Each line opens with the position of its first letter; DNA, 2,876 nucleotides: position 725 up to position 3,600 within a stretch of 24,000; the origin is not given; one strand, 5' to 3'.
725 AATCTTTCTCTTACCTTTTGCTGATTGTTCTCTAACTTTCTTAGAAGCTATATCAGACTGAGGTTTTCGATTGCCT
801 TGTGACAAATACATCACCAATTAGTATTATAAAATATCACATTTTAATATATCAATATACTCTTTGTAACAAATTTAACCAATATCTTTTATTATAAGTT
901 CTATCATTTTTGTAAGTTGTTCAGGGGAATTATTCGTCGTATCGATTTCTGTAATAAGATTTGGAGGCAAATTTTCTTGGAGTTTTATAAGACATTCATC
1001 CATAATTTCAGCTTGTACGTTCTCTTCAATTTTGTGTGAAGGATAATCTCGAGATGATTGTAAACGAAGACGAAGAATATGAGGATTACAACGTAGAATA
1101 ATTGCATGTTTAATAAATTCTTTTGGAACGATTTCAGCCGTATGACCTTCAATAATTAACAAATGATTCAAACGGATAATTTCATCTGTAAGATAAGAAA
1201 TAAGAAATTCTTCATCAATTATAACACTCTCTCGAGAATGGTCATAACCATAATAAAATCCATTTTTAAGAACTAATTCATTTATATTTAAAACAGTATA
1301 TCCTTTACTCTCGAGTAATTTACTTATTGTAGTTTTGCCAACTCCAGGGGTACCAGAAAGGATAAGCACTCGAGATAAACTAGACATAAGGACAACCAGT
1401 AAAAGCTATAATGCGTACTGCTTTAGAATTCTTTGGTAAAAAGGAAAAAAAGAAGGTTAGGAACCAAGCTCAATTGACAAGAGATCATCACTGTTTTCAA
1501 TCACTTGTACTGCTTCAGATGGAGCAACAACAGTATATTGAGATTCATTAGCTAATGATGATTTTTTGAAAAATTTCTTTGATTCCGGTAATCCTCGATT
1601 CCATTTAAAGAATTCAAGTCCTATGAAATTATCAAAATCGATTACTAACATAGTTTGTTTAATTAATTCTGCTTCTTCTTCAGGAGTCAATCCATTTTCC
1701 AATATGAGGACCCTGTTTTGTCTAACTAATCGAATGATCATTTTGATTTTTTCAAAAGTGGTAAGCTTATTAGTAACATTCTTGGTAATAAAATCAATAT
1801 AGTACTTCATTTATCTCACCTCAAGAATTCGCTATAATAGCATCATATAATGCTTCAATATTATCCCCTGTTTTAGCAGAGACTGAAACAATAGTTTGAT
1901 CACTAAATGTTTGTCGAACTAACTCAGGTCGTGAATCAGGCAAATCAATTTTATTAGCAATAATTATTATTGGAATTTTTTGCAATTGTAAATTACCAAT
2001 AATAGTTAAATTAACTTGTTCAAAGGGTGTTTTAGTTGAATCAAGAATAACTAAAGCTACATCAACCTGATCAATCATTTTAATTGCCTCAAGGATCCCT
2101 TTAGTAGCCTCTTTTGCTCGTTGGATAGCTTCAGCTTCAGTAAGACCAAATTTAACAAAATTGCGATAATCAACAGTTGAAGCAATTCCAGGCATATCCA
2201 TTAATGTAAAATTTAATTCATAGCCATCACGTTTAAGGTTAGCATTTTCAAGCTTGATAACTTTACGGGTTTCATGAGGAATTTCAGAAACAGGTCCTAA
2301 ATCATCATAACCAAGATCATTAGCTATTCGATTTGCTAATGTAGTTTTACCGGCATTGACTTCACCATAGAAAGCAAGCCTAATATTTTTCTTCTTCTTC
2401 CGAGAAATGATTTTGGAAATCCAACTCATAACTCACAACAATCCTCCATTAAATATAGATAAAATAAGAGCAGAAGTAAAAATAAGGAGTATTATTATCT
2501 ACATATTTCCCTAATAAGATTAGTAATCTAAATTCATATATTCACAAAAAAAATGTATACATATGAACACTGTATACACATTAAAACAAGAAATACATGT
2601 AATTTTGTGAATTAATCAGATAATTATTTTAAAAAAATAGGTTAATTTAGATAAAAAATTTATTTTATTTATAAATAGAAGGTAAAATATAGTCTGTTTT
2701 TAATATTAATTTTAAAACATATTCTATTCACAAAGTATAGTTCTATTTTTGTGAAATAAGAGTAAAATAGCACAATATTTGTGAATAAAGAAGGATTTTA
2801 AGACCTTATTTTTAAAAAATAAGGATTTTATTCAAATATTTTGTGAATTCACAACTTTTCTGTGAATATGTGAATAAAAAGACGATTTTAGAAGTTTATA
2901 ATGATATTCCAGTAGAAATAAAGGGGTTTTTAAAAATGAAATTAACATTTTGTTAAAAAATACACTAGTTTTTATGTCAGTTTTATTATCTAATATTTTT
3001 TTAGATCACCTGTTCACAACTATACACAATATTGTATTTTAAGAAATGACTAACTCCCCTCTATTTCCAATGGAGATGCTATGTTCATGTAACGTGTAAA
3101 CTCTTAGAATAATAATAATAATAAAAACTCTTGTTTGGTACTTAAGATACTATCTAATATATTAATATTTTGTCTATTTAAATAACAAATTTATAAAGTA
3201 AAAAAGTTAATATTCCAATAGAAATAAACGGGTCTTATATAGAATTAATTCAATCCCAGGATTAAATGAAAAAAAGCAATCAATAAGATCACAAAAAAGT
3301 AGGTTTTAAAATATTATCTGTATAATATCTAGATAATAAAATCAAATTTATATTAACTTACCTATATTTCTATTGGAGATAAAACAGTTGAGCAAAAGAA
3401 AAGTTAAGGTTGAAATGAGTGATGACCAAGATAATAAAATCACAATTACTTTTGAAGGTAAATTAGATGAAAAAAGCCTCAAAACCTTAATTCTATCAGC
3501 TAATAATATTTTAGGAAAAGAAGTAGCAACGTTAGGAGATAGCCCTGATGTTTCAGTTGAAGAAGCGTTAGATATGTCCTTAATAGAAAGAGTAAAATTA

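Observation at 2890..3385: Candidate replication origin: four ORB-like boxes in alternating orientation around two AT-rich spacers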

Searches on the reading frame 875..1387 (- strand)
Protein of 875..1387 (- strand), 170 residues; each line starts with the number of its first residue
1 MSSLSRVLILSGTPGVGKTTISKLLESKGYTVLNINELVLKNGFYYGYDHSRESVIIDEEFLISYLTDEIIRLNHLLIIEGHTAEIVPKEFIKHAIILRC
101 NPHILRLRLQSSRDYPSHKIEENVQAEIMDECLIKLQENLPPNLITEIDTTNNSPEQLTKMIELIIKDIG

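Call 6: search_protein_families(library=pfam, proteins=[window:875-1387:-], max_evalue=0.01)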
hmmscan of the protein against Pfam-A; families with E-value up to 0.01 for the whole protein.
window:875-1387:- (170 aa): 6 families
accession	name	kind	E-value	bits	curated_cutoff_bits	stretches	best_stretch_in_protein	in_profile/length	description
PF13238.12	AAA_18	-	3.2e-25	89.5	29.4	1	9-130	2-128/128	AAA domain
PF13207.12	AAA_17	-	3e-05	24.8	27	1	12-115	2-127/136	AAA domain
PF20720.3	nSTAND3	-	9.5e-05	22.6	27.2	1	6-62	18-75/155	Novel STAND NTPase 3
PF13671.12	AAA_33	-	0.0015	19.3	27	1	7-42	1-33/143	AAA domain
PF13521.12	AAA_28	-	0.0019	18.9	27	1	9-33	3-28/164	AAA domain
PF00004.35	AAA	-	0.0063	17.4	21.2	0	8-38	1-32/131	ATPase family associated with various cellular activities (AAA)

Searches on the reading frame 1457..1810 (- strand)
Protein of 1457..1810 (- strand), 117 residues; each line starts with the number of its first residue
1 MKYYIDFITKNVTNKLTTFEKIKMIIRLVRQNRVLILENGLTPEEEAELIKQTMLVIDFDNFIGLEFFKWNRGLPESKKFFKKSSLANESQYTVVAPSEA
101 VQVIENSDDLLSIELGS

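Call 6: search_protein_families(library=pfam, proteins=[window:1457-1810:-], max_evalue=0.01)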
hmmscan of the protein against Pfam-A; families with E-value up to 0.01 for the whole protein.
window:1457-1810:- (117 aa): 1 family
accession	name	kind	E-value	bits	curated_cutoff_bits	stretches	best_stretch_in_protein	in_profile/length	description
PF09846.14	OapB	-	1.6e-21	76.6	27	1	14-112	2-100/104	Origin-associated protein OapB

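Call 8: find_encoding_contigs(protein=window:1457-1810:-, flank=10000, max_places=6)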
Protein window:1457-1810:- (117 aa): 8 contigs read that carry it; 3 places shown.
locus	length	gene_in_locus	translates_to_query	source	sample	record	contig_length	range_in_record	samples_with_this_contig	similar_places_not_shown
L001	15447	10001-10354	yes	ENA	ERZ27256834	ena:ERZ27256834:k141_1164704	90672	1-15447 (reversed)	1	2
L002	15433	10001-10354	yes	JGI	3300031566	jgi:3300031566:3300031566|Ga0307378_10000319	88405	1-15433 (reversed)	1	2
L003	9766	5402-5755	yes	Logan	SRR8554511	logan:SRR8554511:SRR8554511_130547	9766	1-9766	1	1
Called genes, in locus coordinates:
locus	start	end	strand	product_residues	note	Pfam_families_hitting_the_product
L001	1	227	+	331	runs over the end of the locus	PF00297:Ribosomal_L3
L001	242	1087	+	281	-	PF00573:Ribosomal_L4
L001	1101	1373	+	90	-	PF00276:Ribosomal_L23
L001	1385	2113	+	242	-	PF00181:Ribosomal_L2_N, PF03947:Ribosomal_L2_C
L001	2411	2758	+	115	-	-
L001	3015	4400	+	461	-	PF07690:MFS_1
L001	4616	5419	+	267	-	-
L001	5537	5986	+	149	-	PF14894:Lsm_C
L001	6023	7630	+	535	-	PF01702:TGT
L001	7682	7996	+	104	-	-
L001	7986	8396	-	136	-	-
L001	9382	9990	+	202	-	PF00025:Arf (faint), PF01926:MMR_HSR1, PF00009:GTP_EFTU (weak)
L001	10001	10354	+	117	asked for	PF09846:OapB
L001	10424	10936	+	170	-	PF13238:AAA_18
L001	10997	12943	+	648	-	PF01841:Transglut_core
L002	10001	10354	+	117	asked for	PF09846:OapB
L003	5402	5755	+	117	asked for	PF09846:OapB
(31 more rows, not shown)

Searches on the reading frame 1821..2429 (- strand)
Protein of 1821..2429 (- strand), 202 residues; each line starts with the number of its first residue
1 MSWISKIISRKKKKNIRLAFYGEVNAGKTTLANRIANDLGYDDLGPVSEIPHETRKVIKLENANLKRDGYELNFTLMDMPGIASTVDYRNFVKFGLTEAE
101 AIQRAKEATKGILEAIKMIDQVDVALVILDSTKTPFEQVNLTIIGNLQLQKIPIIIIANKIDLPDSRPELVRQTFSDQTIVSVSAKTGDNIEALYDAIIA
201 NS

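Call 6: search_protein_families(library=pfam, proteins=[window:1821-2429:-], max_evalue=0.01)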
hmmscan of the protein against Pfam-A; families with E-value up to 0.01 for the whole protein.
window:1821-2429:- (202 aa): 14 families
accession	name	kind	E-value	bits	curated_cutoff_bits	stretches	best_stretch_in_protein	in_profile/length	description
PF01926.29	MMR_HSR1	-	2.2e-14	54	21.9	1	18-160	2-113/113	50S ribosome-binding GTPase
PF00009.33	GTP_EFTU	-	3.9e-14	53.1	26.5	2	115-200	86-184/188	Elongation factor Tu GTP binding domain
PF00025.27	Arf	-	1.1e-05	25.4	22.3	0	142-169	106-133/174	ADP-ribosylation factor family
PF00350.29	Dynamin_N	-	4.4e-05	24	27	0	71-160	100-167/168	Dynamin family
PF02421.24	FeoB_N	-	0.00013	22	27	1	17-198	2-156/156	Ferrous iron transport protein B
PF03193.22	RsgA_GTPase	-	0.00014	22.2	30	0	118-197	19-103/174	RsgA GTPase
PF00735.24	Septin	-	0.00015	21.5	26.2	1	16-92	5-82/280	Septin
PF16897.10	MMR_HSR1_Xtn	-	0.00019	21.8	35.2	1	134-198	40-100/106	C-terminal region of MMR_HSR1 domain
PF08477.19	Roc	-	0.00036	21.2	27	0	18-82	2-66/119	Ras of Complex, Roc, domain of DAPkinase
PF00004.35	AAA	-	0.00086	20.2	21.2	1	19-166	2-116/131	ATPase family associated with various cellular activities (AAA)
PF02367.23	TsaE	-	0.0025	18.2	26.6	1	7-43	13-49/128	Threonylcarbamoyl adenosine biosynthesis protein TsaE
PF00071.28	Ras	-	0.0038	17.3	21.6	0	120-199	70-157/162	Ras family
PF01248.31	Ribosomal_L7Ae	-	0.0046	17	22.1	1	102-163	10-70/95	Ribosomal protein L7Ae/L30e/S12e/Gadd45 family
PF12631.12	MnmE_helical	-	0.0066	17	40.1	1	62-199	87-132/211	MnmE helical domain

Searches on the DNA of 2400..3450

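Call 89: search_rna_families(source=window, start=2400, end=3450, threshold=evalue, max_evalue=1)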
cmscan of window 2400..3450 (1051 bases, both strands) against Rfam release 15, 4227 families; matches with E-value up to 1: 1.
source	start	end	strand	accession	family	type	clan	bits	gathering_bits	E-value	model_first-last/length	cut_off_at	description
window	2724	2788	+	RF00932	mir-471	Gene; miRNA;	-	26.1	80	0.0067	1-66/66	no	mir-471 microRNA precursor family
